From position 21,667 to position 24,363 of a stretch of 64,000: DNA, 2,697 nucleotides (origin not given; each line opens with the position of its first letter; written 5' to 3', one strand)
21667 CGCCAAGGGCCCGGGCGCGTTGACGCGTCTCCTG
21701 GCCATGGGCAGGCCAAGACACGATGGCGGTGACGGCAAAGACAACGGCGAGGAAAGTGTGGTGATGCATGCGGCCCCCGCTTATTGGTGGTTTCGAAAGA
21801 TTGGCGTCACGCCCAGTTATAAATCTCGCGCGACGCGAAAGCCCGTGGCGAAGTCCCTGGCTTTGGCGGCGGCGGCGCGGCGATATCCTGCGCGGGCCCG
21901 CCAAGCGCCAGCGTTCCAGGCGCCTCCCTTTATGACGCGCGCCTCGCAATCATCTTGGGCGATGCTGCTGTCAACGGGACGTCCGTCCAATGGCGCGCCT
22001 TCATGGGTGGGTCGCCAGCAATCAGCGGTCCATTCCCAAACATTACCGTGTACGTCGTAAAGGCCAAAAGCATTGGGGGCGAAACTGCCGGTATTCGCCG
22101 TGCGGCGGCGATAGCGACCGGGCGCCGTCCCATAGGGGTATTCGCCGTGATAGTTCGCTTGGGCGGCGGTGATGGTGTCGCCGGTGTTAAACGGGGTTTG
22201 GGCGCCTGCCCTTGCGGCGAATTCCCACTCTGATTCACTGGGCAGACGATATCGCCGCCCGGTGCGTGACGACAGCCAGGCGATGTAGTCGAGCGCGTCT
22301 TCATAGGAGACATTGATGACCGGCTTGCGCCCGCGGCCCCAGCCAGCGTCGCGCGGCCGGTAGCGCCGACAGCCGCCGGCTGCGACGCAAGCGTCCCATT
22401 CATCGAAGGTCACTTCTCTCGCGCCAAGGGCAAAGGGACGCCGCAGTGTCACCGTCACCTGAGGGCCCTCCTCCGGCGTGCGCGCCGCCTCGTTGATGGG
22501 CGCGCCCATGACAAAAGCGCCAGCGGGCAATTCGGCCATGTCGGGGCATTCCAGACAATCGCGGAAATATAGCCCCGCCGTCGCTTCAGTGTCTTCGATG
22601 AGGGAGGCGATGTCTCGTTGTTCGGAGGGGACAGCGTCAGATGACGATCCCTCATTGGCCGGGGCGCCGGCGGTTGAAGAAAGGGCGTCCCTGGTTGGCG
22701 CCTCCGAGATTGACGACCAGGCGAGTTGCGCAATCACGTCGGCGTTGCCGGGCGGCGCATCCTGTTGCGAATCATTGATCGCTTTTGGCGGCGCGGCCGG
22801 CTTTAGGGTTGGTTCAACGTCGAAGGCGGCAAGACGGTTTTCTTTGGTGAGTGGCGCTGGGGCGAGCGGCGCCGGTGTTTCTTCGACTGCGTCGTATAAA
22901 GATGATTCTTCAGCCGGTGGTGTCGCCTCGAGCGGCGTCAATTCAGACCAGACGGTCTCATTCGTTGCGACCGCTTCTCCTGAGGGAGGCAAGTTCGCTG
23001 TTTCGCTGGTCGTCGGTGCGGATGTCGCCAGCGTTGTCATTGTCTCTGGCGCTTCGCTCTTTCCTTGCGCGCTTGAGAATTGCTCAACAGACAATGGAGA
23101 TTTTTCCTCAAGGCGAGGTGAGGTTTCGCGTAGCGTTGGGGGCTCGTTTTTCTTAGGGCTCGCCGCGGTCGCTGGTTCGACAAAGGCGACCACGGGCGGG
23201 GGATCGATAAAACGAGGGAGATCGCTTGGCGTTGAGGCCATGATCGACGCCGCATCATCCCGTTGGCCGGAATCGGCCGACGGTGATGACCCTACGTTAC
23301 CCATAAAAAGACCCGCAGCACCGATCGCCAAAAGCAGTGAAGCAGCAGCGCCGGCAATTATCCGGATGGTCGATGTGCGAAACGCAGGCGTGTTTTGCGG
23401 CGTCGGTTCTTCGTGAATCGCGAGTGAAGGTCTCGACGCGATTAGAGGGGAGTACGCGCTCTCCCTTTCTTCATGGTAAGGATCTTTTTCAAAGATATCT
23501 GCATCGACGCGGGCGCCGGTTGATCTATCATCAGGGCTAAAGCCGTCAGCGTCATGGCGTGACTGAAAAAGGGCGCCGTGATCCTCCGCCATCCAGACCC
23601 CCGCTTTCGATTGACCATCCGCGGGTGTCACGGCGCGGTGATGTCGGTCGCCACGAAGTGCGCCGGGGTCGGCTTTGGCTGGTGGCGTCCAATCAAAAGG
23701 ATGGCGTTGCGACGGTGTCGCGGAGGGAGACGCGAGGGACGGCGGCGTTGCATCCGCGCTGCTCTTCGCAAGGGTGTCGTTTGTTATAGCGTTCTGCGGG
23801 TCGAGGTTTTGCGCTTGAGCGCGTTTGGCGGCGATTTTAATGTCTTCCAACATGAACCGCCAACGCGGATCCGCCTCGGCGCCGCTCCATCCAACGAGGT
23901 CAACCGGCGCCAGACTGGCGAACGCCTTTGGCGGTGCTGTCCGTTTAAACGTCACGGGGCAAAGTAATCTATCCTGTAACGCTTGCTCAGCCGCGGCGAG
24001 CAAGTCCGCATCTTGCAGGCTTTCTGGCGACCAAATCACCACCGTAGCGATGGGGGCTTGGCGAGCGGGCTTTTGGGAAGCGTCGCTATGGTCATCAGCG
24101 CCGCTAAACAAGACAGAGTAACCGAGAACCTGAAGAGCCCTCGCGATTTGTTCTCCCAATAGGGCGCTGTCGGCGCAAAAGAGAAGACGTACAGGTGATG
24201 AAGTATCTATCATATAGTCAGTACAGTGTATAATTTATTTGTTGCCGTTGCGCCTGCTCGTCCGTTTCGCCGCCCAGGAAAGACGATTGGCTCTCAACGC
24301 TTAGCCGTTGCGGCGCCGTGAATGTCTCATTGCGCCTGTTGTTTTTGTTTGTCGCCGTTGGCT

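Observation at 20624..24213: TIR-like domain / TM / FGE-sulfatase-domain protein co-transcribed with a secreted S58 (DmpA) peptidase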

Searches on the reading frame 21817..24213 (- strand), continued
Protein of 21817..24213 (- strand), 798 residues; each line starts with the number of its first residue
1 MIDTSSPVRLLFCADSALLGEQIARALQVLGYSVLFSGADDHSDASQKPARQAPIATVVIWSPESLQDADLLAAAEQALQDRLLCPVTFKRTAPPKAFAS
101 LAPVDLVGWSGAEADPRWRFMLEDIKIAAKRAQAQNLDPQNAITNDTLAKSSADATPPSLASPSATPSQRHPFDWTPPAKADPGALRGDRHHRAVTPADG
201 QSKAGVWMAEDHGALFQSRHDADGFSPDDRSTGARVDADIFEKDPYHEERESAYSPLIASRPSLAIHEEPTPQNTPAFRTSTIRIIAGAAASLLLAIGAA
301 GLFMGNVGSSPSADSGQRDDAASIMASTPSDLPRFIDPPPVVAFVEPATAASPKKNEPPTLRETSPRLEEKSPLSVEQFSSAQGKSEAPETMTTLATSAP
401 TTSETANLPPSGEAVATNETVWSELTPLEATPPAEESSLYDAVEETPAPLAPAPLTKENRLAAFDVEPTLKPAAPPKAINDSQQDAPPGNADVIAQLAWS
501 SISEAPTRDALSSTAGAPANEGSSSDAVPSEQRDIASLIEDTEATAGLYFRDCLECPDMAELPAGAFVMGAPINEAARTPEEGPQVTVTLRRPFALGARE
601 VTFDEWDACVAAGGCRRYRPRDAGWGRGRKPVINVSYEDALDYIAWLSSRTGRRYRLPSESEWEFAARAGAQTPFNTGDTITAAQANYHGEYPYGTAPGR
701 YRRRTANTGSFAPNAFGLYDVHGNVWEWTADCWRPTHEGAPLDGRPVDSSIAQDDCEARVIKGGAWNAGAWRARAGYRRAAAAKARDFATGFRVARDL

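Call 56: search_protein_families(library=pfam, proteins=[L033:5879-8014:+, L035:7203-8747:+, L039:6063-9815:+, L043:6705-8738:+, L052:6963-8798:+, L055:7209-8819:+, L057:224-2098:+, L066:2051-4216:+, L068:7917-10682:+, L072:915-3227:+], max_evalue=0.0001)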
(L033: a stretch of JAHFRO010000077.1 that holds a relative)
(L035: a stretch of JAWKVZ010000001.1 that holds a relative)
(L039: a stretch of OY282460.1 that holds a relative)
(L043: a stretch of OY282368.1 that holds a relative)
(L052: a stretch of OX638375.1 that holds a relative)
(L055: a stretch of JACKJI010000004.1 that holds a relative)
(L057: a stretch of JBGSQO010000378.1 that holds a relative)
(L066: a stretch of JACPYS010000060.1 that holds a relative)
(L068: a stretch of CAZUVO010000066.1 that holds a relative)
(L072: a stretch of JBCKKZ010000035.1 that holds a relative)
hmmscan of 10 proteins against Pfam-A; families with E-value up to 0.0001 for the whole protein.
L033:5879-8014:+ (711 aa): 5 families
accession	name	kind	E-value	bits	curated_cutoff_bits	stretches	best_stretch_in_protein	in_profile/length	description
PF03781.23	FGE-sulfatase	-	3e-58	197.9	23.3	1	472-709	2-255/255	Sulfatase-modifying factor enzyme 1-like domain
PF00656.27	Peptidase_C14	-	7.1e-40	137.6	21.4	1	37-254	2-233/233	Caspase domain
PF13180.12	PDZ_2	-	1.5e-12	48.1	27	1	336-424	3-79/80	PDZ domain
PF00595.29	PDZ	-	1.1e-07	32.5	23.2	1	347-412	23-80/81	PDZ domain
PF17820.7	PDZ_6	-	1.1e-07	31.9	27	1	360-413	1-53/54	PDZ domain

L035:7203-8747:+ (514 aa): 2 families
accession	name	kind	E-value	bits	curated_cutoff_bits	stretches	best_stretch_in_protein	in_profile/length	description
PF03781.23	FGE-sulfatase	-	4.3e-54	184.3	23.3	1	273-510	2-255/255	Sulfatase-modifying factor enzyme 1-like domain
PF13676.11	TIR_2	-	1.1e-11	45.7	28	1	13-119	1-99/122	TIR domain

L039:6063-9815:+ (1250 aa): 3 families
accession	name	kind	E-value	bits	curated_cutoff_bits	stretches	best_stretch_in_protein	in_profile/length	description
PF03781.23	FGE-sulfatase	-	6.3e-107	357.4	23.3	2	1007-1246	2-255/255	Sulfatase-modifying factor enzyme 1-like domain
PF18986.5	DUF5719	-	2.1e-05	24.2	26.2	0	209-375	170-316/319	Family of unknown function (DUF5719)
PF05506.17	PLipase_C_C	-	5.8e-05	24.4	24.4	0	453-497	15-55/80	Bacterial phospholipase C, C-terminal domain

L043:6705-8738:+ (677 aa): 2 families
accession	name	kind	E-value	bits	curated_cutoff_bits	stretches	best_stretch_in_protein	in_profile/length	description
PF03781.23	FGE-sulfatase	-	1.1e-55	189.5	23.3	1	441-673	1-255/255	Sulfatase-modifying factor enzyme 1-like domain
PF08239.17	SH3_3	-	2.2e-10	41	27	1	377-423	6-52/54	Bacterial SH3 domain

L052:6963-8798:+ (611 aa): 8 families
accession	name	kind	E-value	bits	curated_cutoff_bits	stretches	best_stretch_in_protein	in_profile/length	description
PF03781.23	FGE-sulfatase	-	1.6e-53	182.5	23.3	1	368-607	1-255/255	Sulfatase-modifying factor enzyme 1-like domain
PF12796.13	Ank_2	-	3e-23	82.6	27.3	2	247-337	1-88/90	Ankyrin repeats (3 copies)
PF00023.36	Ank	-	2e-15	56.5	21.1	0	308-335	1-28/33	Ankyrin repeat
PF13637.12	Ank_4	-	3.1e-15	56.4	22.7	1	247-287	1-41/50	Ankyrin repeats (many copies)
PF13606.12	Ank_3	-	4.8e-11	42.2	22.3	0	308-334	1-27/30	Ankyrin repeat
PF13857.12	Ank_5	-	1.1e-10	42.1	27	0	295-349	1-56/56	Ankyrin repeats (many copies)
PF08238.18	Sel1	-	1.8e-07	31.9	30.7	1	60-93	2-35/36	Sel1 repeat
PF24521.3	Ank_KRIT1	-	5.2e-05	23.5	80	1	242-354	17-130/149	KRIT1 ankyrin-repeats domain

L055:7209-8819:+ (536 aa): 2 families
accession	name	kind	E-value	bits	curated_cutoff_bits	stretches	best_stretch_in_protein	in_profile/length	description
PF03781.23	FGE-sulfatase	-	1.6e-50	172.6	23.3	1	294-532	2-255/255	Sulfatase-modifying factor enzyme 1-like domain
PF00656.27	Peptidase_C14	-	9.3e-20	71.7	21.4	1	27-226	2-206/233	Caspase domain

L057:224-2098:+ (624 aa): 2 families
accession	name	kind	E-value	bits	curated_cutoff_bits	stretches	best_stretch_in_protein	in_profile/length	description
PF03781.23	FGE-sulfatase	-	8.3e-57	193.2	23.3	1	385-622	2-255/255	Sulfatase-modifying factor enzyme 1-like domain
PF00656.27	Peptidase_C14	-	7.1e-25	88.5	21.4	1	24-252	1-225/233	Caspase domain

L066:2051-4216:+ (721 aa): 5 families
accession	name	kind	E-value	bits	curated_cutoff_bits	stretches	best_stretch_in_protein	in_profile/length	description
PF00069.31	Pkinase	-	3.1e-50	171.5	31.7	1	16-264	1-253/263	Protein kinase domain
PF03781.23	FGE-sulfatase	-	2.1e-46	159.1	23.3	1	513-710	2-224/255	Sulfatase-modifying factor enzyme 1-like domain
PF07714.23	PK_Tyr_Ser-Thr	-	1.3e-30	107.1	23.1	1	17-263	2-249/258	Protein tyrosine and serine/threonine kinase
PF03109.22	ABC1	-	3.5e-07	30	22.9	1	93-165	144-215/244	ABC1 atypical kinase-like domain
PF01636.29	APH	-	3.1e-05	24.3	23.2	0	116-166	147-199/239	Phosphotransferase enzyme family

L068:7917-10682:+ (921 aa): 3 families
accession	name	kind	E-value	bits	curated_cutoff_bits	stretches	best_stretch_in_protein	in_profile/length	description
PF08238.18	Sel1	-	1.5e-108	351.8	30.7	11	725-760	1-36/36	Sel1 repeat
PF03781.23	FGE-sulfatase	-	1.1e-52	179.7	23.3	1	43-278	1-255/255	Sulfatase-modifying factor enzyme 1-like domain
PF23310.1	TPR_27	-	9.9e-06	25.6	27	0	676-706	48-78/110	Plant tetratrico peptide repeats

L072:915-3227:+ (770 aa): 4 families
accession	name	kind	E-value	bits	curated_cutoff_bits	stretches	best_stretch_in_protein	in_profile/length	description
PF03781.23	FGE-sulfatase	-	1.3e-56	192.5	23.3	1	542-767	2-255/255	Sulfatase-modifying factor enzyme 1-like domain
PF00069.31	Pkinase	-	1.2e-51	176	31.7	1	30-278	1-253/263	Protein kinase domain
PF07714.23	PK_Tyr_Ser-Thr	-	5.5e-29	101.7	23.1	1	34-277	5-249/258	Protein tyrosine and serine/threonine kinase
PF03109.22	ABC1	-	7.3e-08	32.3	22.9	1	101-178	138-214/244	ABC1 atypical kinase-like domain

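Call 77: predict_structure(alignment_id=A2)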
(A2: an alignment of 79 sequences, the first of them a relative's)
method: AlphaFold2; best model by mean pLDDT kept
length: 798 residues; sequences in the alignment: 79
mean_pLDDT: 69.0   pTM: 0.54
mean pLDDT of the five models: 69.0, 67.6, 67.2, 65.8, 64.8
residues with pLDDT >= 90: 343; 70-90: 24; 50-70: 121; < 50: 310
segments of 3 or more residues with pLDDT < 50: 43-47, 151-155, 170-174, 182-194, 199-206, 208-243, 246-253, 257-261, 263-293, 298-300, 302-310, 312-316, 318-321, 330-353, 375-420, 452-469, 485-492, 503-513, 521-529, 531-544
pLDDT, mean of each block of 10 residues (from residue 1): 77 91 92 78 50 91 94 95 96 96 95 95 96 83 53 46 50 45 44 46 46 40 42 41 46 46 45 45 40 48 45 47 51 45 43 50 55 47 37 38 41 44 49 49 51 41 43 49 41 55 42 49 49 42 64 97 98 94 97 98 98 97 96 98 98 98 98 97 97 95 97 97 98 95 92 78 96 97 95 98
secondary structure, 60 per line:
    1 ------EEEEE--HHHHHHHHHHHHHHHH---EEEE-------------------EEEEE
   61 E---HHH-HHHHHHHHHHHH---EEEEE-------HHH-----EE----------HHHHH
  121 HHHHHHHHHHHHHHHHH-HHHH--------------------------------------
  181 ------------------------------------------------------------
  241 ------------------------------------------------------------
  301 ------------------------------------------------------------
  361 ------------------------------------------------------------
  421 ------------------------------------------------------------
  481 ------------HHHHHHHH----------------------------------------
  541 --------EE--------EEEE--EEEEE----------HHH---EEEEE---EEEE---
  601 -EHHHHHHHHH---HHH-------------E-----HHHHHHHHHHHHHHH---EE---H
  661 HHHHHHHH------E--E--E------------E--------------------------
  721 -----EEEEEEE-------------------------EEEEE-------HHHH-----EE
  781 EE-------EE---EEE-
elements in order (helices of 4 or more, strands of 3 or more residues): E7-11 H14-29 E33-36 E56-61 H69-80 E84-88 H116-137 H139-142 H493-500 E559-562 E565-569 E586-590 E594-597 H603-611 H637-651 H660-668 E726-732 E758-762 H770-773 E779-782 E795-797

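Call 79: search_protein_families(library=ncbifam, proteins=[L001:5971-7842:+, L001:10186-11769:+], max_evalue=0.01)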
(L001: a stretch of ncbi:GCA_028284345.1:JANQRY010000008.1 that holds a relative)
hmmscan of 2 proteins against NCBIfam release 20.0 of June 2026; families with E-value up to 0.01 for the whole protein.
L001:5971-7842:+ (623 aa): 1 family
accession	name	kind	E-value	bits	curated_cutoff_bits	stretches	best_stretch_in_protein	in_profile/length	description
NF033634.1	SLATT_1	domain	3.3e-10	40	41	1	317-413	11-102/132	SLATT domain-containing protein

L001:10186-11769:+ (527 aa): 0 families

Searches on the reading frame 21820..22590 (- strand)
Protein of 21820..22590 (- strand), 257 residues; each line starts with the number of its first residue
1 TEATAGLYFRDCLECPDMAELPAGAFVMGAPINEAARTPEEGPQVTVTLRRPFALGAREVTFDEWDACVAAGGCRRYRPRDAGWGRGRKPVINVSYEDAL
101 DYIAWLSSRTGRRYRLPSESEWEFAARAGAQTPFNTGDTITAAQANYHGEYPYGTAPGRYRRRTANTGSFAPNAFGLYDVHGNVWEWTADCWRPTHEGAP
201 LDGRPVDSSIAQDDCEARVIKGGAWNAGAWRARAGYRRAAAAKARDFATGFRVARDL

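Call 32: search_solved_structures(query=window:21820-22590:-, max_evalue=0.00001, show_alignments=3)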
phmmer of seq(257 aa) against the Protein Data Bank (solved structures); distinct sequences matched with E-value up to 0.00001: 24.
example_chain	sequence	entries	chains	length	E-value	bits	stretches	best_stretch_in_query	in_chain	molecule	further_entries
5hha_A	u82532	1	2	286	4.4e-53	183.5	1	5-257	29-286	PvdO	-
5nxl_A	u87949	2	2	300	3.9e-17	65.6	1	82-256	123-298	Non-specific serine/threonine protein kinase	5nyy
2afy_X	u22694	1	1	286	8.3e-17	64.6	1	85-239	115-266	Sulfatase modifying factor 1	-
6s07_A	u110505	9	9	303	9.1e-17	64.4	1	82-256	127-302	Formylglycine-generating enzyme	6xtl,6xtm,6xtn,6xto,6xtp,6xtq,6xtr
2aft_X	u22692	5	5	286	9.4e-17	64.4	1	85-239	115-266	Sulfatase modifying factor 1 | Sulfatase-modifying factor 1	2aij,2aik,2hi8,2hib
2aii_X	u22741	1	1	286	9.5e-17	64.4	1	85-238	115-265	Sulfatase modifying factor 1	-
1y1e_X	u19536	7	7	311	1.1e-16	64.1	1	85-238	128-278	C-alpha-formyglycine-generating enzyme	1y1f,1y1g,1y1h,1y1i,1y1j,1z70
31dc_A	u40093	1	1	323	1.3e-16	63.9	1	85-238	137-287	Formylglycine-generating enzyme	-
5ssy_A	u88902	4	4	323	1.3e-16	63.9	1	85-237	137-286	Formylglycine-generating enzyme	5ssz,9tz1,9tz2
7spq_A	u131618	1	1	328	3.9e-16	62.3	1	86-256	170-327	Serine/threonine kinase ToxD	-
5ssx_A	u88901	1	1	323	4.1e-16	62.3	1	85-237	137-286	Formylglycine-generating enzyme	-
8aru_A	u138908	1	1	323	1.3e-15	60.6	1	85-237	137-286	Formylglycine-generating enzyme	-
6muj_A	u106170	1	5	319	1.3e-14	57.3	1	80-256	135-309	Formylglycine-generating enzyme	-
2q17_A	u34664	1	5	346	1.8e-14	56.9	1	80-256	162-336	formylglycine generating enzyme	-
1y4j_A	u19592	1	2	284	7.5e-14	54.9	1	86-198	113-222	Sulfatase modifying factor 2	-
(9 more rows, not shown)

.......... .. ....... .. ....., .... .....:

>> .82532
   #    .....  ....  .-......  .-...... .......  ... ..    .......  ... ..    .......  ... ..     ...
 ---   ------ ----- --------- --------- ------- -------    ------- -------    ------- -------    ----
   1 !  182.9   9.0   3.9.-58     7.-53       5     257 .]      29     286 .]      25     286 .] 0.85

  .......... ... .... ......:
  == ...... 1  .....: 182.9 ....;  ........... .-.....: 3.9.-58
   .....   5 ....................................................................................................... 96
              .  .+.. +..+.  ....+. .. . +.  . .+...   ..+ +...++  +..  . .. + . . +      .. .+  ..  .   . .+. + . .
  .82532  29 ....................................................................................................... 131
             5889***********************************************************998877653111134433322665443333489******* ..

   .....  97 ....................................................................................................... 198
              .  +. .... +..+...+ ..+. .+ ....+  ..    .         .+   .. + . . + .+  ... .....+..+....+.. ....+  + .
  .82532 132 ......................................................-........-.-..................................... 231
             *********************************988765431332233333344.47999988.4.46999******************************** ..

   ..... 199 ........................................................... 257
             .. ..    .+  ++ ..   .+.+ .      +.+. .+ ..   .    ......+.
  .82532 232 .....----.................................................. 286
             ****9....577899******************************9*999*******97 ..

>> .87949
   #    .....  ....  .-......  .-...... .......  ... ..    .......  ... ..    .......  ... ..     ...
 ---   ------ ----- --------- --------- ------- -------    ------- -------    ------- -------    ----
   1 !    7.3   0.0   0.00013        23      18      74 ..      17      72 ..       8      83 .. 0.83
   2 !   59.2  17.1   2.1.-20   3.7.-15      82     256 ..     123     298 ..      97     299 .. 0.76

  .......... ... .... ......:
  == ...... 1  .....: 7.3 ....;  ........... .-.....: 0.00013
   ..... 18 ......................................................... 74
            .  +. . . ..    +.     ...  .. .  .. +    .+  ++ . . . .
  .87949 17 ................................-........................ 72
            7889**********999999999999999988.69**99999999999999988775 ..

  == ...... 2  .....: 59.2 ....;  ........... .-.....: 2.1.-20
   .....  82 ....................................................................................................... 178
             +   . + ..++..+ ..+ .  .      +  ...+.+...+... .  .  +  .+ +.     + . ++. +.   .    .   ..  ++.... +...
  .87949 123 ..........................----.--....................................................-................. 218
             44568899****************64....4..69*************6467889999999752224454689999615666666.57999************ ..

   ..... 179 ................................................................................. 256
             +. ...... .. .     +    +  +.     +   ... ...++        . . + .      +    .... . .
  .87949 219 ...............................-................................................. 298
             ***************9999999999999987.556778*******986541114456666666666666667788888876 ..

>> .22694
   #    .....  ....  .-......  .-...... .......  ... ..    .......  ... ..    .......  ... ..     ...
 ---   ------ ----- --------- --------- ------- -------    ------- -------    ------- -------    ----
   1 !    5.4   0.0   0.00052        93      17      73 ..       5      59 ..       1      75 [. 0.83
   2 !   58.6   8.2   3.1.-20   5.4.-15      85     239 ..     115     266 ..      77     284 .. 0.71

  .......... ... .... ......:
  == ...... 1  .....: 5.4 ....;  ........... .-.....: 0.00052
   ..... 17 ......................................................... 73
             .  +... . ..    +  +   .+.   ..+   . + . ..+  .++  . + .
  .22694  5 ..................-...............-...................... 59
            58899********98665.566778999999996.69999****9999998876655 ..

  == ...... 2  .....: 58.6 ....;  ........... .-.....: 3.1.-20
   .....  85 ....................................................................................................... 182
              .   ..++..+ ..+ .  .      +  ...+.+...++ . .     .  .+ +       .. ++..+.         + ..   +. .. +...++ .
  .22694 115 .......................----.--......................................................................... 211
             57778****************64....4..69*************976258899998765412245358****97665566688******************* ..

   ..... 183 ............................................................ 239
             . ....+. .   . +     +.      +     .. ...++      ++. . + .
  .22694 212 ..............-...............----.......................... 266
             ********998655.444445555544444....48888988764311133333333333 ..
